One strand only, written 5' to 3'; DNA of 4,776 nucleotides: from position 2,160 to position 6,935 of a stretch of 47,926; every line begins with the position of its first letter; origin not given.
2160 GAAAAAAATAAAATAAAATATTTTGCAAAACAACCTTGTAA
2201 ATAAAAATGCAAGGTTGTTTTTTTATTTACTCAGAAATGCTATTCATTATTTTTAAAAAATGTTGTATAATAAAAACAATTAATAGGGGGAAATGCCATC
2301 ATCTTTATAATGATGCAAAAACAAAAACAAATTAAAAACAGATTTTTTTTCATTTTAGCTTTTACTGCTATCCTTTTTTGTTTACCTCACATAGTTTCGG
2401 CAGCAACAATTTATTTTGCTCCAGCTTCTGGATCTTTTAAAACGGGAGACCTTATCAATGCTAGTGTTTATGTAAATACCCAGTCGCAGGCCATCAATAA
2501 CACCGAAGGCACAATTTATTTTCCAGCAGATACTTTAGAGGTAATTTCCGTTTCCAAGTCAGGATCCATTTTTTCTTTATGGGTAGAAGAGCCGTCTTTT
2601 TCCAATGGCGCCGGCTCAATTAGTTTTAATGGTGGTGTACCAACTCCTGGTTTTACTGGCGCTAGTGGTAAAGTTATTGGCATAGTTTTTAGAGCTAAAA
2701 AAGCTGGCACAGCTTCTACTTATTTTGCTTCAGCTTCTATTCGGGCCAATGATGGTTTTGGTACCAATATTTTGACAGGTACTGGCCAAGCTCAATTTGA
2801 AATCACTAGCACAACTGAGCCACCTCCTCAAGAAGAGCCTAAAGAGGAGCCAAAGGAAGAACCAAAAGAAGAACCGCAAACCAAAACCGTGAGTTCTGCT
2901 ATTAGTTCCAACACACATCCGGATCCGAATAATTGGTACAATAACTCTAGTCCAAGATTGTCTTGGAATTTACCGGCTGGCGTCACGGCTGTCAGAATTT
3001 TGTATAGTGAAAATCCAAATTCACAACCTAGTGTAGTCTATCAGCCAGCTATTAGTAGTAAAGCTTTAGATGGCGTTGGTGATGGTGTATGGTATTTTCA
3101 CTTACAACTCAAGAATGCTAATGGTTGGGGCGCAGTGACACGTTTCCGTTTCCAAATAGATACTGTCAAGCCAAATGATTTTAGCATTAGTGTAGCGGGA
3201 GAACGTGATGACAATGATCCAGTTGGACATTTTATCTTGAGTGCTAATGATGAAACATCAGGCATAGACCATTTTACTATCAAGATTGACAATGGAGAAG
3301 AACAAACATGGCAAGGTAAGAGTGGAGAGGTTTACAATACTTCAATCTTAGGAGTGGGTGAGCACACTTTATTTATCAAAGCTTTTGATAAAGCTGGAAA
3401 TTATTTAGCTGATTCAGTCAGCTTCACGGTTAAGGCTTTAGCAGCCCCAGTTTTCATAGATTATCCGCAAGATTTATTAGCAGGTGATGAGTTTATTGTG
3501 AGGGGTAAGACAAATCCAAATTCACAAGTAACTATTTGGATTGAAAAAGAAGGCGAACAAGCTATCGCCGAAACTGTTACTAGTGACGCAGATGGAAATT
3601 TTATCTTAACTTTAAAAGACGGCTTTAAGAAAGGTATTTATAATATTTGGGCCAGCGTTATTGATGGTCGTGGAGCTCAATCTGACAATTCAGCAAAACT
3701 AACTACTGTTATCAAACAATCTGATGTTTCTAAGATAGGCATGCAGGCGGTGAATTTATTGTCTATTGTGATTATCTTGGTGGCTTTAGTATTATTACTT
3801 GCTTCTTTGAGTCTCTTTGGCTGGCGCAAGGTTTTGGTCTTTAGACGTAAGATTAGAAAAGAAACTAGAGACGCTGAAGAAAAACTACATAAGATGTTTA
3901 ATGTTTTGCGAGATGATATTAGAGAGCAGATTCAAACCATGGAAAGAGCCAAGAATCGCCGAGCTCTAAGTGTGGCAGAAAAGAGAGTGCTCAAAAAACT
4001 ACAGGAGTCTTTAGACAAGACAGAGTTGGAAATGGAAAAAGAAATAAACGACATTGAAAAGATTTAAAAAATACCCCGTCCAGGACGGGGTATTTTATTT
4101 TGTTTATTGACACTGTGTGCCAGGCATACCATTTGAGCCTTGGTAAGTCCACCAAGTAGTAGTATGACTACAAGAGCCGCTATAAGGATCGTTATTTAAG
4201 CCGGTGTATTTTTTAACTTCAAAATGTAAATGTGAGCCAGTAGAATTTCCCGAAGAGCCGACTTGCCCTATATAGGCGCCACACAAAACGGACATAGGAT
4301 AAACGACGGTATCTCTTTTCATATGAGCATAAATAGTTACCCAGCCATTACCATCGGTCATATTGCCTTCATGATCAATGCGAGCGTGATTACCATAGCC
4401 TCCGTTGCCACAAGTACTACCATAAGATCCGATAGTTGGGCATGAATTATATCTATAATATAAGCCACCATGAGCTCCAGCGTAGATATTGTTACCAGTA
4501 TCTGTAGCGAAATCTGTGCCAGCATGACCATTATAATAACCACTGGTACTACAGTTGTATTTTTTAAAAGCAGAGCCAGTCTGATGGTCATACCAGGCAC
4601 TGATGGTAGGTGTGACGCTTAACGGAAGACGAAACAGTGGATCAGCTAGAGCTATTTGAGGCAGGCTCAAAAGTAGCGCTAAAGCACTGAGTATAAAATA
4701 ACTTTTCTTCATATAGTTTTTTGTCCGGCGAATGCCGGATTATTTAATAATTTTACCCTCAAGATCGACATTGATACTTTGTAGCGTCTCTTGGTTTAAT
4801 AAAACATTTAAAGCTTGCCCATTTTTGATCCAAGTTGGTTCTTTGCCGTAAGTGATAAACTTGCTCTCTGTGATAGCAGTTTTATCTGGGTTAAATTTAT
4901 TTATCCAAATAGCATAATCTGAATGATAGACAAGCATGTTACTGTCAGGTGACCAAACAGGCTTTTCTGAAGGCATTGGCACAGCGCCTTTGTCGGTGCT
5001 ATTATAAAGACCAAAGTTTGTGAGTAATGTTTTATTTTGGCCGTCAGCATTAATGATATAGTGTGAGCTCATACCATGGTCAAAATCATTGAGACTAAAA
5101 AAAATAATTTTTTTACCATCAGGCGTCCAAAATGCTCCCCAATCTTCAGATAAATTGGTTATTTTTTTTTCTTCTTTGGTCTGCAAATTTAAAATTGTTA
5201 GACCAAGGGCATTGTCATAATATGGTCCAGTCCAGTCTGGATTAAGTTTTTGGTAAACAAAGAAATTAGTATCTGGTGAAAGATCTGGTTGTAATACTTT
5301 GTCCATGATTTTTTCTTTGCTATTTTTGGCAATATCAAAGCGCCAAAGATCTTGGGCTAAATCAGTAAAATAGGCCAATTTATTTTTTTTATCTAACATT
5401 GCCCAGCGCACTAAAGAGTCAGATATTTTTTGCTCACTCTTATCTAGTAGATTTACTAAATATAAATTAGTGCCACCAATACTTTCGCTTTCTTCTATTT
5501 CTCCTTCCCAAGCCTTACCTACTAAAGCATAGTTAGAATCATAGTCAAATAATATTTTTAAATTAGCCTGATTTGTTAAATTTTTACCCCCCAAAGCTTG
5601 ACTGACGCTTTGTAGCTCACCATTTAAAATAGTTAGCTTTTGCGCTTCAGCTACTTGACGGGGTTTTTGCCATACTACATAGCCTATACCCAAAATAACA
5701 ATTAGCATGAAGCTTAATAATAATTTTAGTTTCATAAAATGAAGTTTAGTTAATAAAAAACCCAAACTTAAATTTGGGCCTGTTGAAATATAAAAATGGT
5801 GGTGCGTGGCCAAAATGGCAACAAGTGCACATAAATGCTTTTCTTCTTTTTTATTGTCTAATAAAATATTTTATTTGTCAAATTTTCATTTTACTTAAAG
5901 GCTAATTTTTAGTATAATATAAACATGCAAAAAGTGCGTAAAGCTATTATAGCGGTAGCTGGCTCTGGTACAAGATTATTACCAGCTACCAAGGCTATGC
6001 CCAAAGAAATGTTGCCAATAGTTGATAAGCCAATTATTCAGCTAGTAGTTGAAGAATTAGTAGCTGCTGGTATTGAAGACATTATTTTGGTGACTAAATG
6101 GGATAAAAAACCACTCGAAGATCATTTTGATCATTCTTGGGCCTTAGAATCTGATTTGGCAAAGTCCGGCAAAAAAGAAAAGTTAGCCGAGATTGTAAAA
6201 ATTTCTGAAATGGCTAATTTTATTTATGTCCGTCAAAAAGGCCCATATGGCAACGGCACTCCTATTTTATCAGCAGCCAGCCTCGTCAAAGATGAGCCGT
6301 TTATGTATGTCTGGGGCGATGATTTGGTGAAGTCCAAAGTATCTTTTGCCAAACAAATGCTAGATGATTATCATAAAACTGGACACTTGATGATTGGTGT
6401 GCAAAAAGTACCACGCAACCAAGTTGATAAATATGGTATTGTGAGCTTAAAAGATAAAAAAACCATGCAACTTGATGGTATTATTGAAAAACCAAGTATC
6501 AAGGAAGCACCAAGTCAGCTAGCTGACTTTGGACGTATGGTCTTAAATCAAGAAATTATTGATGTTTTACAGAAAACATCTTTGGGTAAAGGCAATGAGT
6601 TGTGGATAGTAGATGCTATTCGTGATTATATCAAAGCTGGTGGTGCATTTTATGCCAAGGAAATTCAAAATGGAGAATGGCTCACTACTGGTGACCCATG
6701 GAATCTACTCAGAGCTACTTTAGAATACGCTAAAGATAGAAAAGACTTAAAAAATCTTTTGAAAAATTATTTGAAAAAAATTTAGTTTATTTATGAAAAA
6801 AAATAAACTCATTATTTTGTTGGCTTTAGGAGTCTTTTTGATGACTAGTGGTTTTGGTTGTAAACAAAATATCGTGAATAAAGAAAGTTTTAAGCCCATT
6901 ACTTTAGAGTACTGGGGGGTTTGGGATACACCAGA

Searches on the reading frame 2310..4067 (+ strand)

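Call 8: search_protein_families(library=pfam, proteins=[window:2310-4067:+], max_evalue=0.001)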
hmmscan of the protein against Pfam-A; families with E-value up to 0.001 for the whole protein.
window:2310-4067:+ (585 aa): 1 family
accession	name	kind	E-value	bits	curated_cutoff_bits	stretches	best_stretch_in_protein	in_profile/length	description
PF19077.6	Big_13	-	1.3e-09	38.9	27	0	399-464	33-96/102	Bacterial Ig-like domain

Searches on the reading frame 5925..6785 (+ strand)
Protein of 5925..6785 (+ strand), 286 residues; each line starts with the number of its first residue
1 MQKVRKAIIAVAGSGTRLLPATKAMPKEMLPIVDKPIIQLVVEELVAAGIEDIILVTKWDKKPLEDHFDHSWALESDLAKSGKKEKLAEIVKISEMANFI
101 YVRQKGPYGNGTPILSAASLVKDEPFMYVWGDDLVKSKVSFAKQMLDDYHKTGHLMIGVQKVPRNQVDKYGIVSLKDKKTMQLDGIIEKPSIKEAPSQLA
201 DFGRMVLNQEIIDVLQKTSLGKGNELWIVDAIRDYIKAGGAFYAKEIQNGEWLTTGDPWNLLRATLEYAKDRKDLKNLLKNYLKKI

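Call 3: search_protein_families(library=pfam, proteins=[window:5925-6785:+], max_evalue=0.1)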
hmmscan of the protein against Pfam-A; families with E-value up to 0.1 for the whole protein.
window:5925-6785:+ (286 aa): 4 families
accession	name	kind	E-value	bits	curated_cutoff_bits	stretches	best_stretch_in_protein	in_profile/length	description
PF00483.29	NTP_transferase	-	2e-28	100.1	21.2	1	6-269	1-243/245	Nucleotidyl transferase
PF12804.13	NTP_transf_3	-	8.4e-05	23.2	27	1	7-71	1-61/160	MobA-like NTP transferase domain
PF01128.25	IspD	-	0.027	14.7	27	1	7-62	3-56/221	2-C-methyl-D-erythritol 4-phosphate cytidylyltransferase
PF09887.15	DUF2114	-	0.028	13.4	25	1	137-214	260-339/449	Uncharacterized protein conserved in archaea (DUF2114)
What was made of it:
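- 5925..6785 (+): galU-like UTP-glucose-1-phosphate uridylyltransferase, first gene of the conserved GalU-SBP-pilin module. PF00483 NTP_transferase, E 2e-28 (call 3).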
